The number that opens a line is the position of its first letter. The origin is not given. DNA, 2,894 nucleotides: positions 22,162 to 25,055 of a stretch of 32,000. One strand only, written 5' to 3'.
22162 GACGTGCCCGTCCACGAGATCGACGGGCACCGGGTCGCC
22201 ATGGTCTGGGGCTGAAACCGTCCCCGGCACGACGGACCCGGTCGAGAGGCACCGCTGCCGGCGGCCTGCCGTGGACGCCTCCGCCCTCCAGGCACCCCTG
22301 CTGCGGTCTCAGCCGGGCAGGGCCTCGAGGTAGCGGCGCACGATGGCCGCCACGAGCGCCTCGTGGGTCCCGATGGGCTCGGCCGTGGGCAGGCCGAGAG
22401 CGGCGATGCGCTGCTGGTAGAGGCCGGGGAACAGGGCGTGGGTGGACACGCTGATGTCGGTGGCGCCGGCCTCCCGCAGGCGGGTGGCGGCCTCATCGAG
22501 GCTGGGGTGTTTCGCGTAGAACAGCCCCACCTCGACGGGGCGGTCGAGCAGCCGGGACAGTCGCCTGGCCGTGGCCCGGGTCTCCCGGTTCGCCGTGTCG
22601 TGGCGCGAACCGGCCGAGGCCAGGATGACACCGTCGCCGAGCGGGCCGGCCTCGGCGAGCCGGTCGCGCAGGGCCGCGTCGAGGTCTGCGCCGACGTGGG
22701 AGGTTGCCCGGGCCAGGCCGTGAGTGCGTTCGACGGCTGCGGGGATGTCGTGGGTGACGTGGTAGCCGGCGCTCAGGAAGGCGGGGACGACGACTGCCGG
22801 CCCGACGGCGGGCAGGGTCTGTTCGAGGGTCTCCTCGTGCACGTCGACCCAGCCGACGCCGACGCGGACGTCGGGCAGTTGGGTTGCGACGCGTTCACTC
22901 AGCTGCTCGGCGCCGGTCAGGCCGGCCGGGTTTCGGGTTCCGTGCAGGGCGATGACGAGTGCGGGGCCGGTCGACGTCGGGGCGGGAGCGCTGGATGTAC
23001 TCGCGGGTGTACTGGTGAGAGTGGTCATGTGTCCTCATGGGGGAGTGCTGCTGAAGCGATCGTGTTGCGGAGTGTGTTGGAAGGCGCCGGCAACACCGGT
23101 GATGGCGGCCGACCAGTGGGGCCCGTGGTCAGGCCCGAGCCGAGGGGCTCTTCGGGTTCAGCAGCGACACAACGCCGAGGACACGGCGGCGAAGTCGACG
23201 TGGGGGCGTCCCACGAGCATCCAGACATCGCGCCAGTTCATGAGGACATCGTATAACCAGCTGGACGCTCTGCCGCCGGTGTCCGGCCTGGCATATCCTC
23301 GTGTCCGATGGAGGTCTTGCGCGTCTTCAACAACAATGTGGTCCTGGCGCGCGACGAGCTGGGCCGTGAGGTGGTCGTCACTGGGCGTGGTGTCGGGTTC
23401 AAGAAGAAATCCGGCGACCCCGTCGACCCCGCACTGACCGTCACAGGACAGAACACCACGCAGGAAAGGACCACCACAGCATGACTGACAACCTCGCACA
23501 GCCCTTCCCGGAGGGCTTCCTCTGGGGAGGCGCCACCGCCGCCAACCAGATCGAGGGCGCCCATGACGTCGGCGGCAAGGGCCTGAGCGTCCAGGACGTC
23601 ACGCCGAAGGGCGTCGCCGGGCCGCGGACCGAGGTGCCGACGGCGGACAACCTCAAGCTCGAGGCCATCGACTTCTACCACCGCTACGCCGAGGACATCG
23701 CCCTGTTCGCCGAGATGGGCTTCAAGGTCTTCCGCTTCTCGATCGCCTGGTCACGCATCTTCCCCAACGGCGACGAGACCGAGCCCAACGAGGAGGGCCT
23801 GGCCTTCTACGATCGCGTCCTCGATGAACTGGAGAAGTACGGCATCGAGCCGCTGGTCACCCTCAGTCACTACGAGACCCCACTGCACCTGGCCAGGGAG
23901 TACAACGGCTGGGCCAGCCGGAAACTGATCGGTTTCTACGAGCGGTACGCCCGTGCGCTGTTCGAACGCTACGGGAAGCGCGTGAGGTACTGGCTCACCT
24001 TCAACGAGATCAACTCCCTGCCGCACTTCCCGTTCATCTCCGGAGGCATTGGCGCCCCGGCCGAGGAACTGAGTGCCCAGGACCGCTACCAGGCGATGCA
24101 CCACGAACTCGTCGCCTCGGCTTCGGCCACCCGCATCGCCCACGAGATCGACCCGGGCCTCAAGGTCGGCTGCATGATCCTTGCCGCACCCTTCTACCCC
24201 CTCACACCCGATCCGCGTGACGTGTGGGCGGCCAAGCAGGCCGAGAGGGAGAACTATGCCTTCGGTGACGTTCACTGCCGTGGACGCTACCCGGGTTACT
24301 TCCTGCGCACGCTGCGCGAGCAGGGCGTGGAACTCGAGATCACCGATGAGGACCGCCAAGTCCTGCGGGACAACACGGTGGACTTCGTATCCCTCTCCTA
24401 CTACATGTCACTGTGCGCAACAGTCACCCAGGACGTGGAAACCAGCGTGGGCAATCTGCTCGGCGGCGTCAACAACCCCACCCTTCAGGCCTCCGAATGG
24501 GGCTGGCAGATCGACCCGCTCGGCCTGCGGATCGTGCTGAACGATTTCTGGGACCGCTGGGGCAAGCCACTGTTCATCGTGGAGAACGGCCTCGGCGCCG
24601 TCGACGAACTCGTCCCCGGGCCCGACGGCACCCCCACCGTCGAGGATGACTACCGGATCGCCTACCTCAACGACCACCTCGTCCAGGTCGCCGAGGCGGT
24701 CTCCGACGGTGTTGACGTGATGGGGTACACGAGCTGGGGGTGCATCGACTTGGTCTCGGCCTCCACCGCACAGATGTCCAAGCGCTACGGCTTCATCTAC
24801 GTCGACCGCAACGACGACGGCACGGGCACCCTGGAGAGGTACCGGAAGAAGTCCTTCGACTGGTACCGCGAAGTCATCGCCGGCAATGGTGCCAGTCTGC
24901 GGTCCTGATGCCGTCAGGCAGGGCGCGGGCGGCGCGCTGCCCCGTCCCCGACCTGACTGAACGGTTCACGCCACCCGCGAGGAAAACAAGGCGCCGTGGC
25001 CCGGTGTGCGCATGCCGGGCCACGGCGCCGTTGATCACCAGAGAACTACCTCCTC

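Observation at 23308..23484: Natural CAT-only micro-protein (BglG/LicT/SacY RNA-binding domain without PRDs) translationally coupled to a 6-phospho-beta-glucosidase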

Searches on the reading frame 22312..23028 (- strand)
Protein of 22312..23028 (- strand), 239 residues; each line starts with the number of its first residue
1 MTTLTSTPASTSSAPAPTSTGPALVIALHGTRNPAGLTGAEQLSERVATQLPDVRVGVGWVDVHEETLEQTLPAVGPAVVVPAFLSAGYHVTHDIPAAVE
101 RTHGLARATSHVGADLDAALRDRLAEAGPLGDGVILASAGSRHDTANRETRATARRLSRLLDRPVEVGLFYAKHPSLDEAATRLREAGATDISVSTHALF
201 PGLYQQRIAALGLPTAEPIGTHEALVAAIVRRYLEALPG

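Call 3: search_protein_families(library=pfam, proteins=[window:22312-23028:-], max_evalue=1)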
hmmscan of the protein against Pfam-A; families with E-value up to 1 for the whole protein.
window:22312-23028:- (239 aa): 2 families
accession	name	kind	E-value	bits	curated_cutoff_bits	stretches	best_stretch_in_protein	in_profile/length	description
PF01903.22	CbiX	-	2.3e-24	86.2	22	2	29-104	1-81/106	CbiX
PF02006.22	PPS_PS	-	0.13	12.3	26.4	1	156-208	25-78/176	Phosphopantothenate/pantothenate synthetase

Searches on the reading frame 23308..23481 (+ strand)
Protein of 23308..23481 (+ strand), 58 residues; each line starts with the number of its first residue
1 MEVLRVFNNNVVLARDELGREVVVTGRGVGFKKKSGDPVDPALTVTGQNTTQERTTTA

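Call 3: search_protein_families(library=pfam, proteins=[window:23308-23481:+], max_evalue=1)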
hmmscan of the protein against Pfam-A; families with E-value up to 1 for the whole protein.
window:23308-23481:+ (58 aa): 1 family
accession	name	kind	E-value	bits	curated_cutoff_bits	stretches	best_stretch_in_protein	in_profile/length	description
PF03123.20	CAT_RBD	-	3.1e-17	62.7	25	1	1-42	1-42/57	CAT RNA binding domain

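Call 4: search_solved_structures(query=window:23308-23481:+, max_evalue=1, show_alignments=3)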
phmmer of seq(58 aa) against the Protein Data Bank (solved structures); distinct sequences matched with E-value up to 1: 4.
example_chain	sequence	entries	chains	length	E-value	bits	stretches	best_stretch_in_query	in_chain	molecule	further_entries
1l1c_A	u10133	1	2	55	4.8e-10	42.2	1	1-42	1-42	Transcription antiterminator licT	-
6twr_A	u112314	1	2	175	2.8e-09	39.8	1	1-42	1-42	Beta-glucoside bgl operon antiterminator BglG family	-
1auu_A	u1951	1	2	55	3.8e-05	26.9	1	1-42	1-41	SACY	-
3rio_A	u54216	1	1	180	0.0002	24.6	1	3-40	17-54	PtsGHI operon antiterminator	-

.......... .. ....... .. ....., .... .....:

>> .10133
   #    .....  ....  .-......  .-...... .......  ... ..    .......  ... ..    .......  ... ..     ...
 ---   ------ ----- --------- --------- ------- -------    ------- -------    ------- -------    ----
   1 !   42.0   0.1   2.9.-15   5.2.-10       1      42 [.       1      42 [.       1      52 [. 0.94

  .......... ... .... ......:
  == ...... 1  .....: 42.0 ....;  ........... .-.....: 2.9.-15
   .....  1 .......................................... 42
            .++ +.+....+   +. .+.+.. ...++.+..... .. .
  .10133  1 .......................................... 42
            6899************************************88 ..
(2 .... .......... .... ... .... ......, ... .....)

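Call 6: find_homologous_proteins(query=window:23308-23481:+, max_evalue=0.001)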
Query seq(58 aa) (58 aa): 7 proteins with E <= 0.001 among 7 candidates.
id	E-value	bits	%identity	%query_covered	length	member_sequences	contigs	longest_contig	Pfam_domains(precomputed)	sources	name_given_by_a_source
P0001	1.9e-29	117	100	100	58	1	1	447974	PF03123.21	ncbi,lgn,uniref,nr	ncbi:CAT RNA binding domain [Propionibacterium ruminifibrarum]|uniref:CAT RNA binding domain n=1 Tax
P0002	8.1e-15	71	78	78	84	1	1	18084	PF03123.21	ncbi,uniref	ncbi:MAG: CAT RNA binding domain-containing protein, partial [Micropruina sp.]|uniref:CAT RNA bindin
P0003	1.5e-12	64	77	74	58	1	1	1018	PF03123.21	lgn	-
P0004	5.1e-12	62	73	71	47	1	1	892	PF03123.21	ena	-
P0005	6.7e-12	62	78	69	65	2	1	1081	PF03123.21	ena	-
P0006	9.6e-9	52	70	69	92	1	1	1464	PF03123.21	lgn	-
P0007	4.7e-6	44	66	76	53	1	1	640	PF03123.21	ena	-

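Call 15: find_encoding_contigs(protein=P0001, flank=10000, max_places=10)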
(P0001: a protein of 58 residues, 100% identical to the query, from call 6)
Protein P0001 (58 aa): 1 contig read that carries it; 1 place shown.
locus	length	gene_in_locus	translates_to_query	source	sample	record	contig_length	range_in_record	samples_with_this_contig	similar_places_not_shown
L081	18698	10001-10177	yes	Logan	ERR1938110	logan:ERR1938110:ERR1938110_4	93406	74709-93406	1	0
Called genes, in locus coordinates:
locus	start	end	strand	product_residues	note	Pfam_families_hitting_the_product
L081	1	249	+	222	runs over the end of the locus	PF02224:Cytidylate_kin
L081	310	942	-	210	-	PF06445:GyrI-like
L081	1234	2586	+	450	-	PF00009:GTP_EFTU, PF01926:MMR_HSR1, PF02421:FeoB_N, PF04548:AIG1, PF01926:MMR_HSR1, PF02421:FeoB_N, PF00009:GTP_EFTU, PF14714:KH_dom-like, +7 more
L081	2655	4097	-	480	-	PF12229:PG_binding_4, PF03734:YkuD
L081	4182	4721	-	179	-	PF01161:PBP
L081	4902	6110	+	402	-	PF01497:Peripla_BP_2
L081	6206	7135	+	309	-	PF01032:FecCD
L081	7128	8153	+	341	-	PF01032:FecCD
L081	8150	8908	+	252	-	PF02463:SMC_N (weak), PF00005:ABC_tran, PF13304:AAA_21 (faint)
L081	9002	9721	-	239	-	PF01903:CbiX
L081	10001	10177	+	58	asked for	PF03123:CAT_RBD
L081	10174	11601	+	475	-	PF00232:Glyco_hydro_1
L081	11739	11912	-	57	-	PF00471:Ribosomal_L33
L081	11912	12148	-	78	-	PF00830:Ribosomal_L28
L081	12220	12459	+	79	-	PF01197:Ribosomal_L31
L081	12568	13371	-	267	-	PF00376:MerR, PF13411:MerR_1, PF09278:MerR-DNA-bind (weak), PF07739:TipAS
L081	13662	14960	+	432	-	PF04235:DUF418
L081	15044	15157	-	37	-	PF16951:MaAIMP_sms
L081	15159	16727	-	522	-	PF00209:SNF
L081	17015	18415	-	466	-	PF00376:MerR, PF13411:MerR_1, PF09278:MerR-DNA-bind (weak), PF00248:Aldo_ket_red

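Call 39: predict_structure(protein=window:23308-23481:+)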
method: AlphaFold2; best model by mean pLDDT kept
length: 58 residues; sequences in the alignment: 1
mean_pLDDT: 61.4   pTM: 0.39
mean pLDDT of the five models: 61.4, 61.3, 53.5, 51.4, 47.7
residues with pLDDT >= 90: 0; 70-90: 20; 50-70: 16; < 50: 22
segments of 3 or more residues with pLDDT < 50: 32-44, 46-48
pLDDT, mean of each block of 10 residues (from residue 1): 73 81 63 48 49 54
secondary structure, 60 per line:
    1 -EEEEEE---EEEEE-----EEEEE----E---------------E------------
elements in order: E2-7 E11-15 E21-25

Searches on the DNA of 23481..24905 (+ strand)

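Call 33: build_rna_model(alignment_id=A3)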
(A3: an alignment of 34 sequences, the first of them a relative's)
Model R1 built from alignment A3 (34 sequences, 38 columns); structure: RNAalifold consensus.
model positions 35; base pairs 9; branch points 0; effective number of sequences 34; information 1.287 bits per position. Calibrated on 0.2 Mb of random sequence (short: E-values are rough).
structure used (alignment columns):
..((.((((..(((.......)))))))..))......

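Call 35: search_with_rna_model(model_id=R1, source=window, filters=off, max_evalue=10)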
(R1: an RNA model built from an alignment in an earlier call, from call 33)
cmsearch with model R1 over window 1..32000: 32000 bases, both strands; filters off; matches with E-value up to 10: 5.
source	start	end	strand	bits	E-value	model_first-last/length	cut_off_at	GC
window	24484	24496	-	7.6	5.4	1-35/35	no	0.62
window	29130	29142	-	7.5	5.8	1-35/35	no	0.62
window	21700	21716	+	7.3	6.5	1-35/35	no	0.59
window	30449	30465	-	7.1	7.4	1-35/35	no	0.65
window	14449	14475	+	7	7.9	1-35/35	no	0.78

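Call 36: search_with_rna_model(model_id=R1, sources=[L083, L081, L082, L001, L002, L003, L004, L006, L017], filters=default, max_evalue=1)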
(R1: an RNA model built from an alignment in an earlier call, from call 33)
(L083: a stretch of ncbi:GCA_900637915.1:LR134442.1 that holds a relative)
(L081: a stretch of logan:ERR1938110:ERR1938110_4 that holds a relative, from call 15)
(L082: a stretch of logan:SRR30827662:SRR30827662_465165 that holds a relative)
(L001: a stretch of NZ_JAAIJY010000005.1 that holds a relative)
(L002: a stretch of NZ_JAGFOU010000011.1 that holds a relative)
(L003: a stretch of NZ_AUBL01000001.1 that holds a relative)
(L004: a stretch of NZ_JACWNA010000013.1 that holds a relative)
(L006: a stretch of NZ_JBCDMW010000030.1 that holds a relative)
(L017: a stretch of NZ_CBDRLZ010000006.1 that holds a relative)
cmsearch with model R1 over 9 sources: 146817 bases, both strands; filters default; matches with E-value up to 1: 5.
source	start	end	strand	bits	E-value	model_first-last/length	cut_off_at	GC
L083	6530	6562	+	42.6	1.1e-08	1-35/35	no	0.55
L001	5933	5965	+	38.6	1.3e-07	1-35/35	no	0.64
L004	5886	5918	+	34.2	1.9e-06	1-35/35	no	0.64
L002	5920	5952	+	34.1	2e-06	1-35/35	no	0.61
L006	5957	5996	+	33.1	3.8e-06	1-35/35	no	0.6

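Call 46: search_with_rna_model(model_id=R1, sources=[L093, L096, L095, L094], filters=default, max_evalue=1)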
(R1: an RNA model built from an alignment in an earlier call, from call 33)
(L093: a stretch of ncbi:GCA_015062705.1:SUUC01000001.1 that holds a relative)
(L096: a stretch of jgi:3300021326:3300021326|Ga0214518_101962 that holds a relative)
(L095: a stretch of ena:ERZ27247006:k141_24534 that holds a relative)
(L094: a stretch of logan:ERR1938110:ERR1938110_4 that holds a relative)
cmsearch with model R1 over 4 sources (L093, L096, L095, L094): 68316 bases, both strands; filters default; matches with E-value up to 1: 3.
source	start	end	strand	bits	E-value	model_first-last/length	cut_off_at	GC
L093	7962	7994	+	42.2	6.6e-09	1-35/35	no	0.61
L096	7962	7994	+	42.2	6.6e-09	1-35/35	no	0.61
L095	1263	1295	+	42.2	6.6e-09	1-35/35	no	0.61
